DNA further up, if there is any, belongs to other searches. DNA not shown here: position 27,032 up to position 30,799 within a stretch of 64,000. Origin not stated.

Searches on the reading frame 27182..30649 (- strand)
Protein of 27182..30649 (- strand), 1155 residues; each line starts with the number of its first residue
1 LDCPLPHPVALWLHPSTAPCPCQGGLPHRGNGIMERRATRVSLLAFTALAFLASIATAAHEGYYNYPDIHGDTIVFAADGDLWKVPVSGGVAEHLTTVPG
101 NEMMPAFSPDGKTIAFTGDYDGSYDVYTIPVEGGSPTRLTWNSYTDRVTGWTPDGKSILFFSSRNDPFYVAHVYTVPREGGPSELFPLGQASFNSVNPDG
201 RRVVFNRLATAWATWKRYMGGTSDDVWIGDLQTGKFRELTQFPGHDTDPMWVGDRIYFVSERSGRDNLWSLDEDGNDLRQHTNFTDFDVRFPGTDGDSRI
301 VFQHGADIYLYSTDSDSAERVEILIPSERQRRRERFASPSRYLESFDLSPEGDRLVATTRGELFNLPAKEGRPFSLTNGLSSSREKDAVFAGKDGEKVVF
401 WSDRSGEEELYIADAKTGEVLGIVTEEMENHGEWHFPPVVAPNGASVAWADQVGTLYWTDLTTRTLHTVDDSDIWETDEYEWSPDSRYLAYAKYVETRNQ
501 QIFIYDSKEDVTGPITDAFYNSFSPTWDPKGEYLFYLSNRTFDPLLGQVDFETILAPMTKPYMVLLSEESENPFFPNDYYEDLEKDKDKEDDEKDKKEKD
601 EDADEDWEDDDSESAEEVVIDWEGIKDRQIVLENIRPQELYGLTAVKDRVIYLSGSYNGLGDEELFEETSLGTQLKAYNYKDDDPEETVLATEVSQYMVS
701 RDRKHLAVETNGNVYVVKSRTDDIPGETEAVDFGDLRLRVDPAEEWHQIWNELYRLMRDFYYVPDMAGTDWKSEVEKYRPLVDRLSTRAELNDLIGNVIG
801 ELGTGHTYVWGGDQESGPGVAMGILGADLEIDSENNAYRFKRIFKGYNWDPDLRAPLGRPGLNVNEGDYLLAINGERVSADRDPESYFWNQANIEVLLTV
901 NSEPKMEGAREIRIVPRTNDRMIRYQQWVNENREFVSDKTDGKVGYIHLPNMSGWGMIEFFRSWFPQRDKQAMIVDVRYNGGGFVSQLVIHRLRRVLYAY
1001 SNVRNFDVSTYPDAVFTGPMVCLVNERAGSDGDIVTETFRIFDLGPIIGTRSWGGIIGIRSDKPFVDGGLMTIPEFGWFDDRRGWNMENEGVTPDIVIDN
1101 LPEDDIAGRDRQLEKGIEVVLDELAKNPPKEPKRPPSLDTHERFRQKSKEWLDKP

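Call 18: search_protein_families(library=pfam, proteins=[window:27182-30649:-], max_evalue=0.001)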
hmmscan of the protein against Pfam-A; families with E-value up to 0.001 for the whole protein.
window:27182-30649:- (1155 aa): 5 families
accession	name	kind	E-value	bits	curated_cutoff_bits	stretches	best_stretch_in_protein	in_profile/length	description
PF07676.18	PD40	-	7.6e-28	96.3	20.9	2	95-127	4-37/38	WD40-like Beta Propeller Repeat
PF03572.23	Peptidase_S41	-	1.1e-23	84.1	24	1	943-1098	1-165/165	Peptidase family S41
PF14685.13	PDZ_Tricorn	-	2.6e-22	79.1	25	1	823-913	1-87/88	Tricorn protease PDZ domain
PF14684.11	Tricorn_C1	-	7.2e-20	71.1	24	1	742-800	1-59/59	Tricorn protease C1 domain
PF00930.27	DPPIV_N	-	7.9e-08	31.9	22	0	80-148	23-87/354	Dipeptidyl peptidase IV (DPP IV) N-terminal region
